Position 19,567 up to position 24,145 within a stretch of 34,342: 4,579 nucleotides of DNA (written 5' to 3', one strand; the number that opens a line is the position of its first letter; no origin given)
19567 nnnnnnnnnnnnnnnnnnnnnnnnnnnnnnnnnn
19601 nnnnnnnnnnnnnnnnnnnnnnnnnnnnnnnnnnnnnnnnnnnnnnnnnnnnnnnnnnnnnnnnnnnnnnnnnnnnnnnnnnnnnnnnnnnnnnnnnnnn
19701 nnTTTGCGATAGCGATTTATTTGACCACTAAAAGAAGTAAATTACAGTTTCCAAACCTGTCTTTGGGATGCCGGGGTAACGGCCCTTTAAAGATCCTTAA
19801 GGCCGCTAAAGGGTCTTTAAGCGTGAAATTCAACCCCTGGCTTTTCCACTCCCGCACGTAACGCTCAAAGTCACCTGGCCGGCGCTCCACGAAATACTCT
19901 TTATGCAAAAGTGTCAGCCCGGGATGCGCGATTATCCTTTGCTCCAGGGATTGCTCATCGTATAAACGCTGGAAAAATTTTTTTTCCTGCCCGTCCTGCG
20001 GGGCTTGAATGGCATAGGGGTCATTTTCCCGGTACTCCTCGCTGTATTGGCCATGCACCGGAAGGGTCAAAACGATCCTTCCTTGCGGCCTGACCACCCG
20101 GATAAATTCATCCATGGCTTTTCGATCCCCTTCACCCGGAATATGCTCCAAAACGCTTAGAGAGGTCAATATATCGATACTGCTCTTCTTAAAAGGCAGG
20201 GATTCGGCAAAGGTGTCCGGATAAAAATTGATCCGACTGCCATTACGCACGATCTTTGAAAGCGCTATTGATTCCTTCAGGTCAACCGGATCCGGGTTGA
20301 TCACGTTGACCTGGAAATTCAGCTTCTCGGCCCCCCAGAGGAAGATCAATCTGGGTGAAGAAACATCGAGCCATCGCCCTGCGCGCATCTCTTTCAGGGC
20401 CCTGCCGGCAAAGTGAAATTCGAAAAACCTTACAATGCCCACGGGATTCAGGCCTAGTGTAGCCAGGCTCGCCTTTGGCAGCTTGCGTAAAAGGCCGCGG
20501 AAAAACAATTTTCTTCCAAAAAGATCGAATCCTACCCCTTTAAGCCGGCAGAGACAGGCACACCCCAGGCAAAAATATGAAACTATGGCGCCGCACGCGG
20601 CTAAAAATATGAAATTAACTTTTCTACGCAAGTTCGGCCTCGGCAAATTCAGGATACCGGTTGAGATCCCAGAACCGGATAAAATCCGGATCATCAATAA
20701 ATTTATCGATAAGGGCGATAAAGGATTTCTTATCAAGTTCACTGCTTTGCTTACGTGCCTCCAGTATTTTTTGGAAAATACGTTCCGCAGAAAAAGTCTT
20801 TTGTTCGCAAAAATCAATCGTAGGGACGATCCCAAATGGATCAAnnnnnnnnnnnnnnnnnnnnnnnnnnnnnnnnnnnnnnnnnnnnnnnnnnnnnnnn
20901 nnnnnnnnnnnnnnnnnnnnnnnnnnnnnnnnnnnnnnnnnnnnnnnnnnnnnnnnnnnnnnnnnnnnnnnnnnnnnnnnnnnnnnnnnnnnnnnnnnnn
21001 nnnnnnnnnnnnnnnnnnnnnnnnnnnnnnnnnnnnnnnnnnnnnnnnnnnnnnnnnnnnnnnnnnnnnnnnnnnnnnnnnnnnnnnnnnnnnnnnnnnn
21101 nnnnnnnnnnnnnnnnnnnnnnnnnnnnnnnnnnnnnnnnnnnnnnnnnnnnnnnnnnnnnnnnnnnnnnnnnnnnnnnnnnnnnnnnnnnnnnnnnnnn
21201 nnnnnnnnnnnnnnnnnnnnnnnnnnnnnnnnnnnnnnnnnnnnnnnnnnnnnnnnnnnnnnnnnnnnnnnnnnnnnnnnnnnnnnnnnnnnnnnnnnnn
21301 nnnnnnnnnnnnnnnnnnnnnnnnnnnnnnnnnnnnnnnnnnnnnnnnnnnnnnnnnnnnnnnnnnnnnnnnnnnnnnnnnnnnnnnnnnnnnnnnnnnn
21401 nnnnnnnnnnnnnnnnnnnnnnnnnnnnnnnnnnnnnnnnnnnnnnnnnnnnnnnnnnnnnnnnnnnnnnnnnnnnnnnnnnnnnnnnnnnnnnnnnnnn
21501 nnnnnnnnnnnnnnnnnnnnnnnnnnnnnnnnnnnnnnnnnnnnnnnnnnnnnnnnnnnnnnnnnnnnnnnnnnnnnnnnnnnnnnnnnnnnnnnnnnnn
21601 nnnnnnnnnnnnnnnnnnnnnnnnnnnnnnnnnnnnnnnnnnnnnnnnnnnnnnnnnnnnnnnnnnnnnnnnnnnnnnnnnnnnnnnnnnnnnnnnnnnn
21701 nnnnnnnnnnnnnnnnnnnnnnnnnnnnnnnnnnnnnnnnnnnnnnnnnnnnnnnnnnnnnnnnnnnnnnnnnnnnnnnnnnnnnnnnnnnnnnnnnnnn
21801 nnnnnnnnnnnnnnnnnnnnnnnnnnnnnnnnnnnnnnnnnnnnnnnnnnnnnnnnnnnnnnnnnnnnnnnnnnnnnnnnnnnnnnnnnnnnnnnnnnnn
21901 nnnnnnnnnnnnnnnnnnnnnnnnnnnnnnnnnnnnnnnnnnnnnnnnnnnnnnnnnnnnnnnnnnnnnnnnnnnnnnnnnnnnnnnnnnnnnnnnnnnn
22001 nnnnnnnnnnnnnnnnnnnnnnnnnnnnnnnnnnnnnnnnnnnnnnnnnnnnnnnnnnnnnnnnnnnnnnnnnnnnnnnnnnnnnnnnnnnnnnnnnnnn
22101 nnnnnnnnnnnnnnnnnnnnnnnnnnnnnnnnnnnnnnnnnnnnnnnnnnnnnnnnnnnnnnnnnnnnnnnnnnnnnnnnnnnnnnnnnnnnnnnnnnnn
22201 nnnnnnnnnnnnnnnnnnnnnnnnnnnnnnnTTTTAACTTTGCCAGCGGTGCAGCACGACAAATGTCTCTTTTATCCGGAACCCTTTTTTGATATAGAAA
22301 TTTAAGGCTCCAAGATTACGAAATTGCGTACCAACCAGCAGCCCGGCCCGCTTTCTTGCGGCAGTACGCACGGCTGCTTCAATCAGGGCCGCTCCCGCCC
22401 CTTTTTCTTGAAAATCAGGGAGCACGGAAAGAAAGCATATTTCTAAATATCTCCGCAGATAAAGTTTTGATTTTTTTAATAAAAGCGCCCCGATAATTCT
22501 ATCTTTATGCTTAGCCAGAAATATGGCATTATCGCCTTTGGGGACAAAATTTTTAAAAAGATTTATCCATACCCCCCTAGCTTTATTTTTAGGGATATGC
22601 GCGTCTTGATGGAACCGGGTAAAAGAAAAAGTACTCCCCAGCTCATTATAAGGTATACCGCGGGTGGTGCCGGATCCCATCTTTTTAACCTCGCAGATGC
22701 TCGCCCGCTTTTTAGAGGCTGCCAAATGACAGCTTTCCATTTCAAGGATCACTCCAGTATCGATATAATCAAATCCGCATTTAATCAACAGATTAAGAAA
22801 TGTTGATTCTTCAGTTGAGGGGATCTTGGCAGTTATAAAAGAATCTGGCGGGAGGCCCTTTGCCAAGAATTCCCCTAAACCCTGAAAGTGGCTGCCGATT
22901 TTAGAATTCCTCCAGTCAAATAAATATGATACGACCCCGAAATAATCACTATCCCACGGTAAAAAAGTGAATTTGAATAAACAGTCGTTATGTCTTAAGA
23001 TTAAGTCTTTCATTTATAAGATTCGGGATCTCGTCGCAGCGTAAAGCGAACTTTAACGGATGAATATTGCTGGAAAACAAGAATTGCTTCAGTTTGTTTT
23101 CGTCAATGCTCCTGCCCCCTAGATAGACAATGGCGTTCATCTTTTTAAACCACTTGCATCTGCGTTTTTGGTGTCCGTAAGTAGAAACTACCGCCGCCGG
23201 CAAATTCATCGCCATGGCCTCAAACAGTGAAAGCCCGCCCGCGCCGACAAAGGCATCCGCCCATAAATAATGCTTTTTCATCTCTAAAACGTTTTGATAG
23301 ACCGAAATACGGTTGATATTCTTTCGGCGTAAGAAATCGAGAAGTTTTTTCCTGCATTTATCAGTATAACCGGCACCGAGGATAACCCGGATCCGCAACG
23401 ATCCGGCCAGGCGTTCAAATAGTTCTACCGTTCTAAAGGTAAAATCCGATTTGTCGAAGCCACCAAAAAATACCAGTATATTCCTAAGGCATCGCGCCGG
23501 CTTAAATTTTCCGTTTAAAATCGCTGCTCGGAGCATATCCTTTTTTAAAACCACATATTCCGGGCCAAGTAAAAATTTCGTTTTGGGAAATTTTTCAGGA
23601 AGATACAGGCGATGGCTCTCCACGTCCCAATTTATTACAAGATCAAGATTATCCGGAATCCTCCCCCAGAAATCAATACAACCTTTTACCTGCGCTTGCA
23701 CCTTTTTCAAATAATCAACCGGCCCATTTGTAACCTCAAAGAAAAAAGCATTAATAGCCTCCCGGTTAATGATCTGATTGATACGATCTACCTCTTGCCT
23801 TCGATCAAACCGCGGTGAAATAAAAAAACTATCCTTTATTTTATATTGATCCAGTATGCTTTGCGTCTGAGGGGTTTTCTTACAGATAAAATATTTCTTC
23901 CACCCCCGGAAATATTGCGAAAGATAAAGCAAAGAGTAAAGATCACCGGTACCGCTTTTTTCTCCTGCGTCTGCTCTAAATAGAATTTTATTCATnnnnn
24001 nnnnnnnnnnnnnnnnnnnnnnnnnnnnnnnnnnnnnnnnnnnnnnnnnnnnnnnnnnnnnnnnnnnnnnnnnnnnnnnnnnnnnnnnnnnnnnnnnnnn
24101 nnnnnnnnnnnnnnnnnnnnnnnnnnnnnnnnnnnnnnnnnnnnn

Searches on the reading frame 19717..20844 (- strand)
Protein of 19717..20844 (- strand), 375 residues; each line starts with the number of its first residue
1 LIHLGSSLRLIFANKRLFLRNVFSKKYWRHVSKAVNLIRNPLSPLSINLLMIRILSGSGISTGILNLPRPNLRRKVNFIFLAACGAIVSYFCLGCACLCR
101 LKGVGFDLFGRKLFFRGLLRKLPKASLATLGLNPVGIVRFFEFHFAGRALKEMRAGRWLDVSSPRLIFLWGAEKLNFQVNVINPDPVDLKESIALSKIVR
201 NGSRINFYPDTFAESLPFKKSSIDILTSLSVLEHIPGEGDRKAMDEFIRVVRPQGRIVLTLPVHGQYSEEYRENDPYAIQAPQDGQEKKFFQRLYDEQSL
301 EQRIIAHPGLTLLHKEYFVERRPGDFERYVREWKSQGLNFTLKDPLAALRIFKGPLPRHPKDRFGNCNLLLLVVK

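Call 4: search_protein_families(library=pfam, proteins=[window:19717-20844:-], max_evalue=0.01)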
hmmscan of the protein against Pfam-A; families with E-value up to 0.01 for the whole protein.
window:19717-20844:- (375 aa): 4 families
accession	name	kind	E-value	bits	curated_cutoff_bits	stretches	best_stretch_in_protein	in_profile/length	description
PF08241.18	Methyltransf_11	-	1.4e-07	32.4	21.2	1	205-259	44-95/95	Methyltransferase domain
PF13649.12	Methyltransf_25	-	2.2e-05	25.5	27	1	192-255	35-97/97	Methyltransferase domain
PF13489.12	Methyltransf_23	-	0.00018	21.7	27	1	153-303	21-153/164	Methyltransferase domain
PF13847.12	Methyltransf_31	-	0.0019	18.4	27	1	202-285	52-135/145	Methyltransferase domain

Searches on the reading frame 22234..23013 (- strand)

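Call 5: search_protein_families(library=pfam, proteins=[window:22234-23013:-], max_evalue=0.01)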
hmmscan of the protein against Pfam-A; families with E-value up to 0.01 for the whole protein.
window:22234-23013:- (259 aa): 4 families
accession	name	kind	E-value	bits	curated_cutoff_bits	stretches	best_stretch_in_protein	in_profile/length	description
PF00583.31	Acetyltransf_1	-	6.1e-11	43.1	20.7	1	153-245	24-116/116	Acetyltransferase (GNAT) family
PF13508.13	Acetyltransf_7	-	8e-11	42.6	27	1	162-246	3-83/84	Acetyltransferase (GNAT) domain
PF13673.13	Acetyltransf_10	-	3.2e-09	37.3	23.6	1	155-246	24-108/128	Acetyltransferase (GNAT) domain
PF08445.16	FR47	-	0.0035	17.7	22.1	1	191-248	23-80/86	FR47-like protein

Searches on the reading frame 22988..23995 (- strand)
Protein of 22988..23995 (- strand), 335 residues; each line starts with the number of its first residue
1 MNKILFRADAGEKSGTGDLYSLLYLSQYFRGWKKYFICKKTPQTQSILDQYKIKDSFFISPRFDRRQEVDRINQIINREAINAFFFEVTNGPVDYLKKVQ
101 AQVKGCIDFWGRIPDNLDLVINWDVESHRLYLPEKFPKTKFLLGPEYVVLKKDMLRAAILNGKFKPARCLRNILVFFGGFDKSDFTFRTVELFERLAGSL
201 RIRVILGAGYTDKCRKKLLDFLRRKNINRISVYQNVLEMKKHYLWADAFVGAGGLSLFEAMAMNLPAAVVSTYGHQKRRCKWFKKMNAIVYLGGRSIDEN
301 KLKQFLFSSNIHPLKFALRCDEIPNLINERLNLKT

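Call 5: search_protein_families(library=pfam, proteins=[window:22988-23995:-], max_evalue=0.01)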
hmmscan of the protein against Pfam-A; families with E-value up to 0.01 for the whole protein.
window:22988-23995:- (335 aa): 2 families
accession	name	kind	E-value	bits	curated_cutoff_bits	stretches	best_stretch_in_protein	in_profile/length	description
PF13692.12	Glyco_trans_1_4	-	0.00073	20.3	27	1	173-272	3-108/142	Glycosyl transferases group 1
PF04101.22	Glyco_tran_28_C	-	0.0085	16.6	22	0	195-304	23-135/166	Glycosyltransferase family 28 C-terminal domain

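Call 29: search_protein_families(library=ncbifam, proteins=[window:22988-23995:-], max_evalue=0.001)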
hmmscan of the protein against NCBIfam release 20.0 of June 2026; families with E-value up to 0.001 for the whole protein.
window:22988-23995:- (335 aa): 1 family
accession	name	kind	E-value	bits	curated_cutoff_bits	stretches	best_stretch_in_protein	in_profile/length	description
TIGR03590.1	PseG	equivalog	1e-24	87.6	153.55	1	3-279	2-276/280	UDP-2,4-diacetamido-2,4,6-trideoxy-beta-L-altropyranose hydrolase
